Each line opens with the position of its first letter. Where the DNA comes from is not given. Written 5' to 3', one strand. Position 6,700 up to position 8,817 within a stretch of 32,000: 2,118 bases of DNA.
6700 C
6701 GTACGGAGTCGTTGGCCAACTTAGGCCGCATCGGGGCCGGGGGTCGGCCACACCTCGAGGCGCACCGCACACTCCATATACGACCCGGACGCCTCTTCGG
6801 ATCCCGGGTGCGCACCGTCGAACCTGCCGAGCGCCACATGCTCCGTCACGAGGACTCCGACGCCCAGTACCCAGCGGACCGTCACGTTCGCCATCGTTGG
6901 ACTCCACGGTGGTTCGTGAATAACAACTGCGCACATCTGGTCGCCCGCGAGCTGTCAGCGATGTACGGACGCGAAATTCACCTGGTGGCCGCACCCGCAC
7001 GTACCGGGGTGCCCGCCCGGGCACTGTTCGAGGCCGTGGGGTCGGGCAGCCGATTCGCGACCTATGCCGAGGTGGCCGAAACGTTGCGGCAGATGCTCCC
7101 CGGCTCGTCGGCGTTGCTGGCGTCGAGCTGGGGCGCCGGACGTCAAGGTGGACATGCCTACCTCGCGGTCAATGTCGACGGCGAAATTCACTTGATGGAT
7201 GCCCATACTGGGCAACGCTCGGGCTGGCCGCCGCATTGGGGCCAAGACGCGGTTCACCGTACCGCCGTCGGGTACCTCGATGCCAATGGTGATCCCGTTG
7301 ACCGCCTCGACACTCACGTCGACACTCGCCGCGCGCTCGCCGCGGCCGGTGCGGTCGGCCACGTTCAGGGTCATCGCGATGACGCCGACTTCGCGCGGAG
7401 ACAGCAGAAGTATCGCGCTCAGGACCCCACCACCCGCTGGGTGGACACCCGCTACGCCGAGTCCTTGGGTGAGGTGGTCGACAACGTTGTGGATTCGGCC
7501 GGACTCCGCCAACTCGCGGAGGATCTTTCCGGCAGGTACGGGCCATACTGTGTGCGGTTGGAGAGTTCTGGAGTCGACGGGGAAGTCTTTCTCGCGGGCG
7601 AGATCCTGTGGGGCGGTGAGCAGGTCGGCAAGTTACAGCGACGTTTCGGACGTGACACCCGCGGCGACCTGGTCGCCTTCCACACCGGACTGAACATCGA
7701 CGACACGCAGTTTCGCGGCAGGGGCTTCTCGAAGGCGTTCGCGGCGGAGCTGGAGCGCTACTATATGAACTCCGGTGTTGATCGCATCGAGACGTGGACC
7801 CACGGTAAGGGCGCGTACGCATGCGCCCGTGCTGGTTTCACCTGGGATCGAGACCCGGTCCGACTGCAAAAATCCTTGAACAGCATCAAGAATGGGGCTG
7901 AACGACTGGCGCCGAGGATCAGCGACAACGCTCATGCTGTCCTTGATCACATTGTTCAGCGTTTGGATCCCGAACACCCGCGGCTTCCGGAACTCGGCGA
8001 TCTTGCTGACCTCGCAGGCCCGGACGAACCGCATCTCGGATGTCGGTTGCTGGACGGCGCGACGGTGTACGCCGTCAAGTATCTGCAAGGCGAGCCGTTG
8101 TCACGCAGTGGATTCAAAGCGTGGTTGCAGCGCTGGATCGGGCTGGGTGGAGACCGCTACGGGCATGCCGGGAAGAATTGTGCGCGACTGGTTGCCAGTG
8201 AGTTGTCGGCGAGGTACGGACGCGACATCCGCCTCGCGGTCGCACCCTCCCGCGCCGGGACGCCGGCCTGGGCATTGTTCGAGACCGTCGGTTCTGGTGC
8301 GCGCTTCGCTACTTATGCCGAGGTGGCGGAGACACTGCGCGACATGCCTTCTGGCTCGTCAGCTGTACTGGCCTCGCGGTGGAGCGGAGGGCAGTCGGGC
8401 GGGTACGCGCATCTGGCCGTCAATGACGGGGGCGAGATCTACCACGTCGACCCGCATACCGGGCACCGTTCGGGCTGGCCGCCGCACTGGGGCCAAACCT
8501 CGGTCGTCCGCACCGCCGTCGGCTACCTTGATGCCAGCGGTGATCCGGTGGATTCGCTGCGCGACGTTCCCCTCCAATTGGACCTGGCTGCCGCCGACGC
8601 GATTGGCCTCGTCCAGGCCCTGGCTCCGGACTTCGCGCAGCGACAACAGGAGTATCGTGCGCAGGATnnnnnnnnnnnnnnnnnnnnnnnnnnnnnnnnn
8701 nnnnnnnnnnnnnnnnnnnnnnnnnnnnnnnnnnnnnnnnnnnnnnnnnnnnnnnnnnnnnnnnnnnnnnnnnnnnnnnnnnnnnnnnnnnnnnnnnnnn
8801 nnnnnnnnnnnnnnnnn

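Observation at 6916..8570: Papain-fold / GNAT-like / papain-fold sandwich, with a His-Tyr swap in the second copy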

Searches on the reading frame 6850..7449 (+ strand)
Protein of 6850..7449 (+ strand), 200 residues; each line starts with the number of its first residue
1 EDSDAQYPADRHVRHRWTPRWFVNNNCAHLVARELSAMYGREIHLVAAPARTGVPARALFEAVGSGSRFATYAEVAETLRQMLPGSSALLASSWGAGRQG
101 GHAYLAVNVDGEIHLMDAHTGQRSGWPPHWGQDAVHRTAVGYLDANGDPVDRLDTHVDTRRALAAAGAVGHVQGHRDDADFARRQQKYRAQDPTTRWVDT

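Call 7: search_protein_families(library=pfam, proteins=[window:6850-7449:+], max_evalue=0.1)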
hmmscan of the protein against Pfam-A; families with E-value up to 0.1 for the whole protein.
window:6850-7449:+ (200 aa): 1 family
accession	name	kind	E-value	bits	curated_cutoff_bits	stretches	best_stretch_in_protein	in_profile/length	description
PF15644.12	Gln_amidase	-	2.2e-08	35.6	24.1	1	66-121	58-113/114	Papain fold toxin 1, glutamine deamidase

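Call 8: search_protein_families(library=ncbifam, proteins=[window:6850-7449:+], max_evalue=0.1)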
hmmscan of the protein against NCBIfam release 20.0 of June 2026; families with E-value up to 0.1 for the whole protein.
window:6850-7449:+ (200 aa): 0 families

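Call 14: find_homologous_proteins(query=A1)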
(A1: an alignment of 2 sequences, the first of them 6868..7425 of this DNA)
Query A1 (2 sequences) (186 aa, profile of the alignment): 4 proteins with E <= 0.001 among 8000 candidates.
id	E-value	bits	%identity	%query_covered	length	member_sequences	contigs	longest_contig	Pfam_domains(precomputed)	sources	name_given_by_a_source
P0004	1.2e-55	207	59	89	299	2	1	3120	PF15644.13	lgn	-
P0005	8.1e-50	188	63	66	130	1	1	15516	PF15644.13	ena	-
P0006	1.9e-31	128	61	51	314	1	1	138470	-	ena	-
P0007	9.4e-25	106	58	47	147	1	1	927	-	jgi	jgi:hypothetical protein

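Call 18: find_related_loci(query=A1, collection=genome_contigs, flank=10000)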
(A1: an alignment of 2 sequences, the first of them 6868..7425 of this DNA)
Query A1 (186 aa) in genome_contigs; peptide patterns used: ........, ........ (x = any residue, [..] = any of these).
231 stretches matched a pattern; 20 encode a relative of the query (tblastn E <= 1e-3); 17 distinct loci.
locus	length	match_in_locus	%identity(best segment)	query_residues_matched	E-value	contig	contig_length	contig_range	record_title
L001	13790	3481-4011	64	8-186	2e-70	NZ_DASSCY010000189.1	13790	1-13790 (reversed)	MAG: Mycobacterium sp. isolate SMAG_U934 k141_878472, whole genome shotgun sequence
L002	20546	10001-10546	63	3-186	6e-69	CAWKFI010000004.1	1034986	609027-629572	MAG: uncultured Actinomycetota bacterium isolate MFD09212.bin.2.54 genome assembly, contig: contig_4204, whole genome sh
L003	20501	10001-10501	65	19-186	1e-65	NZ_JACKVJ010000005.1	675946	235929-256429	Mycolicibacterium houstonense strain DSM 44676 MHOUDSM44676_contig000006, whole genome shotgun sequence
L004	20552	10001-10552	59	2-186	5e-65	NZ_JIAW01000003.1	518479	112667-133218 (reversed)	Mycobacterium sp. URHB0044 N536DRAFT_scaffold00003.3_C, whole genome shotgun sequence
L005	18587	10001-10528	61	8-186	1e-61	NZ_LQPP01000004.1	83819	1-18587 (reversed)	Mycolicibacterium peregrinum strain DSM 43271 contig_12, whole genome shotgun sequence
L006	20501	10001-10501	62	18-186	4e-60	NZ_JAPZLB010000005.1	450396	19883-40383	Mycobacterium sp. RTGN4 contig00005, whole genome shotgun sequence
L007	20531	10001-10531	58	8-186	4e-59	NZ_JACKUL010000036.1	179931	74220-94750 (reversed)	Mycolicibacterium flavescens strain DSM 43991 MFLAVDSM43991_contig000036, whole genome shotgun sequence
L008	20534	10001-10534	55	8-186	1e-56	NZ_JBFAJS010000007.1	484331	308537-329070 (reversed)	Mycobacterium sp. NPDC050441 NPDC050441_58_H4.ctg-0007, whole genome shotgun sequence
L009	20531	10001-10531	56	8-186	5e-56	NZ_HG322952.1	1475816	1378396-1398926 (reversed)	Mycolicibacterium septicum DSM 44393 strain type strain: DSM 44393, whole genome shotgun sequence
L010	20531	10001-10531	56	8-186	4e-56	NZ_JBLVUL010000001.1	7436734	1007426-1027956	Mycobacterium sp. 48b Seq1, whole genome shotgun sequence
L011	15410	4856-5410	55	1-186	3e-62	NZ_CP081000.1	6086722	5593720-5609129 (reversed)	Mycolicibacterium senegalense strain ATCC 35796 chromosome, complete genome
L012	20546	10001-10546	52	4-186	3e-51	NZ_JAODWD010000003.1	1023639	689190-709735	Mycobacterium deserti strain CPCC 205710 Scaffold3, whole genome shotgun sequence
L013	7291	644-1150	53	18-186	2e-48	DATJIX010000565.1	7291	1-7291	MAG TPA_asm: Mycobacterium sp. isolate SMAG_U15550 k141_706698, whole genome shotgun sequence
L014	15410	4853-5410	53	8-186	5e-56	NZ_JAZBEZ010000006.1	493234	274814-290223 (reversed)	Mycolicibacterium sp. 050232 contig00006, whole genome shotgun sequence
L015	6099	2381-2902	51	6-181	1e-44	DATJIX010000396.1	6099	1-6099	MAG TPA_asm: Mycobacterium sp. isolate SMAG_U15550 k141_7213615, whole genome shotgun sequence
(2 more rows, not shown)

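Call 86: search_protein_families(library=phrogs, proteins=[window:6868-7425:+], max_evalue=0.01)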
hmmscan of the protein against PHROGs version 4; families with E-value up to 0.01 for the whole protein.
window:6868-7425:+ (186 aa): 0 families

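Call 87: search_protein_families(library=padloc, proteins=[window:6868-7425:+], max_evalue=0.01)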
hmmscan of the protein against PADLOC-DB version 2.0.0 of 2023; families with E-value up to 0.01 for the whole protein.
window:6868-7425:+ (186 aa): 0 families

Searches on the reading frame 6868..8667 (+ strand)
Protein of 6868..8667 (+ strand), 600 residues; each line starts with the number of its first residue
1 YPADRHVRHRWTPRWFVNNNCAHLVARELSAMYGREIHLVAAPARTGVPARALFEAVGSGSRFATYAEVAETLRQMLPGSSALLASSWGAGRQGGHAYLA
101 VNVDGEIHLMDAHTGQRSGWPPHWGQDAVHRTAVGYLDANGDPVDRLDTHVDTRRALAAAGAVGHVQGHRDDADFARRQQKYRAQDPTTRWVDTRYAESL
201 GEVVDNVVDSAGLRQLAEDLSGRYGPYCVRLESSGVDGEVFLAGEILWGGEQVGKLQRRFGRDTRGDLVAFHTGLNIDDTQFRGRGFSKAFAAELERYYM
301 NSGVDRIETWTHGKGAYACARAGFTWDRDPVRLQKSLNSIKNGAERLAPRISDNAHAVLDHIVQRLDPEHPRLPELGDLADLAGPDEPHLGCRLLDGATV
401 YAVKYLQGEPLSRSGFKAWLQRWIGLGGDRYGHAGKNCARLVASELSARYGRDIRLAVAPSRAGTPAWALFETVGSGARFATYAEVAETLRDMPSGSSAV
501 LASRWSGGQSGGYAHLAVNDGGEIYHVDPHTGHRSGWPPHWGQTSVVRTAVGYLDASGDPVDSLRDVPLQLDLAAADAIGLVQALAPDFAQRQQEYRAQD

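Call 73: search_dna_similar(query=window:6868-8667:+, collection=plasmids, mode=protein, max_rows=15)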
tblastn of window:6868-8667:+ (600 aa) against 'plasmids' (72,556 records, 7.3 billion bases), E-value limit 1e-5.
Records with a match: 2; places in all: 2; records where one place covers at least 80% of the query: 0.
Best place of each record, by identity: <60% 2.
By first word of the organism name: Nocardia 1; Micromonospora 1.
By predicted mobility (MOB-suite, as given by PLSDB): non-mobilizable 2.
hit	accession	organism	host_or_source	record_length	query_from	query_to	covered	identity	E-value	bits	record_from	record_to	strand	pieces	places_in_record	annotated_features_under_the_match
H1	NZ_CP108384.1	Nocardia sp. NBC_01327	-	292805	187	406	37%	32.9%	8e-21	105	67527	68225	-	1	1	GNAT family N-acetyltransferase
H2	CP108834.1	Micromonospora sp. NBC_00855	-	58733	215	406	32%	30.5%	2e-7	62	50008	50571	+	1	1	2'-5' RNA ligase family protein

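Call 74: search_dna_similar(query=window:6868-8667:+, collection=phages, mode=protein, max_rows=15)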
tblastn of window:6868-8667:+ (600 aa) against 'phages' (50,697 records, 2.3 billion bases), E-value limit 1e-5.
Records with a match: 2; places in all: 2; records where one place covers at least 80% of the query: 0.
Best place of each record, by identity: <60% 2.
By first word of the organism name: Gordonia 2.
By host as written in the record: Gordonia rubripertincta NRRL B-16540 2.
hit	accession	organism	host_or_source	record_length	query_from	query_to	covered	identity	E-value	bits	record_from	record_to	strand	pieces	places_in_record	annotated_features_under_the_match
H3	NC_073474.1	Gordonia phage VanLee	Gordonia rubripertincta NRRL B-16540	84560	199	403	34%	29.5%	1e-6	58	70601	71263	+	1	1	130: acetyltransferase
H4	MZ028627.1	Gordonia phage VanLee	Gordonia rubripertincta NRRL B-16540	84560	199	403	34%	29.5%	1e-6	58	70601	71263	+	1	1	130: acetyltransferase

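Call 75: get_annotated_region(hit=H1, flank=5000)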
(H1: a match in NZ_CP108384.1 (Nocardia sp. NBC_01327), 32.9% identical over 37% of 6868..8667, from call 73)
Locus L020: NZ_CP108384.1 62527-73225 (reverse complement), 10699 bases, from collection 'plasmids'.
description: Nocardia sp. NBC_01327 plasmid unnamed1, complete sequence
organism: Nocardia sp. NBC_01327 (NCBI taxid 2903593)
taxonomy: Bacteria; Actinomycetota; Actinomycetes; Mycobacteriales; Nocardiaceae; Nocardia; Nocardia sp. NBC 01327
host: -; source: -; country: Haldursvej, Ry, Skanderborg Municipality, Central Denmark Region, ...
typing (MOB-suite, as given by PLSDB): non-mobilizable
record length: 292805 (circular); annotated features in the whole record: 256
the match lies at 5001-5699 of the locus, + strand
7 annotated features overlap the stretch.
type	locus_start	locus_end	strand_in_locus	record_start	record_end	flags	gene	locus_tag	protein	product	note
CDS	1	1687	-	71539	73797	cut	-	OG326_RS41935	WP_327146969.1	tetratricopeptide repeat protein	-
CDS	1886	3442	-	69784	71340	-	-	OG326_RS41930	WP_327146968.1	amino acid permease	GO:0006865 - amino acid transport [Evidence IEA]; GO:0055085 - transmembrane transport [Evidence IEA]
CDS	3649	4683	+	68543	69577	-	-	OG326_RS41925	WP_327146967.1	SPFH domain-containing protein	-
CDS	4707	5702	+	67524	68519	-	-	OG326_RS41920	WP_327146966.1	GNAT family N-acetyltransferase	-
CDS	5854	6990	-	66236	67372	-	-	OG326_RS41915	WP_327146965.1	hypothetical protein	-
CDS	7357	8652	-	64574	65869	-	-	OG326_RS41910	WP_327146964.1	MFS transporter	GO:0055085 - transmembrane transport [Evidence IEA]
CDS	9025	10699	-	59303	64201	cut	-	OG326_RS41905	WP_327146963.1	NAD-glutamate dehydrogenase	GO:0019551 - glutamate catabolic process to 2-oxoglutarate [Evidence IEA]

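Call 76: get_annotated_region(hit=H3, flank=3000)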
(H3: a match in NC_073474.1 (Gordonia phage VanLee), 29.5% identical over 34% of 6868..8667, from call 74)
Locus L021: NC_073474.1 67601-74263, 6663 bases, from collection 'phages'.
description: Gordonia phage VanLee, complete genome.
organism: Gordonia phage VanLee (NCBI taxid 2845816)
taxonomy: Viruses; Duplodnaviria; Heunggongvirae; Uroviricota; Caudoviricetes
host: Gordonia rubripertincta NRRL B-16540; source: soil; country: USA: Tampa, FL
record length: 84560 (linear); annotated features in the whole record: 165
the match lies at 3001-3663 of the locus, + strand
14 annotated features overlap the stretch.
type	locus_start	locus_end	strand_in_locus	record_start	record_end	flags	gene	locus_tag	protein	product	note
CDS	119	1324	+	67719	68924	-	127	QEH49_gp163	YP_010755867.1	hypothetical protein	-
CDS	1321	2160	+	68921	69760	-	128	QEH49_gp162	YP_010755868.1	hypothetical protein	-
CDS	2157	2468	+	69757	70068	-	129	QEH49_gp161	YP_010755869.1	hypothetical protein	-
CDS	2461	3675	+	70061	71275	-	130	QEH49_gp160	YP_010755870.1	acetyltransferase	-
CDS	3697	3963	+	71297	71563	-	131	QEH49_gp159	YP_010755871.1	hypothetical protein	-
CDS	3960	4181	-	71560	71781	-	132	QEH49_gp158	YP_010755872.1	DNA binding protein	-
CDS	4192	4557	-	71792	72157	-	133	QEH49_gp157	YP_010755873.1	hypothetical protein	-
CDS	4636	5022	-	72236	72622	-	134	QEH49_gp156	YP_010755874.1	hypothetical protein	-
CDS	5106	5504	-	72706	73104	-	135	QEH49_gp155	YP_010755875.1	hypothetical protein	-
CDS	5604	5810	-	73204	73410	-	136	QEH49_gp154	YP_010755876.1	hypothetical protein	-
CDS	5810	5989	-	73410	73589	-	137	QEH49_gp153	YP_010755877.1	hypothetical protein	-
CDS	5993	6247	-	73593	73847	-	138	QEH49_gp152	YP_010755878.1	hypothetical protein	-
CDS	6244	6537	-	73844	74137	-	139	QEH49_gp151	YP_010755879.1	hypothetical protein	-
CDS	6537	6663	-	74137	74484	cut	140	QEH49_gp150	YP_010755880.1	hypothetical protein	-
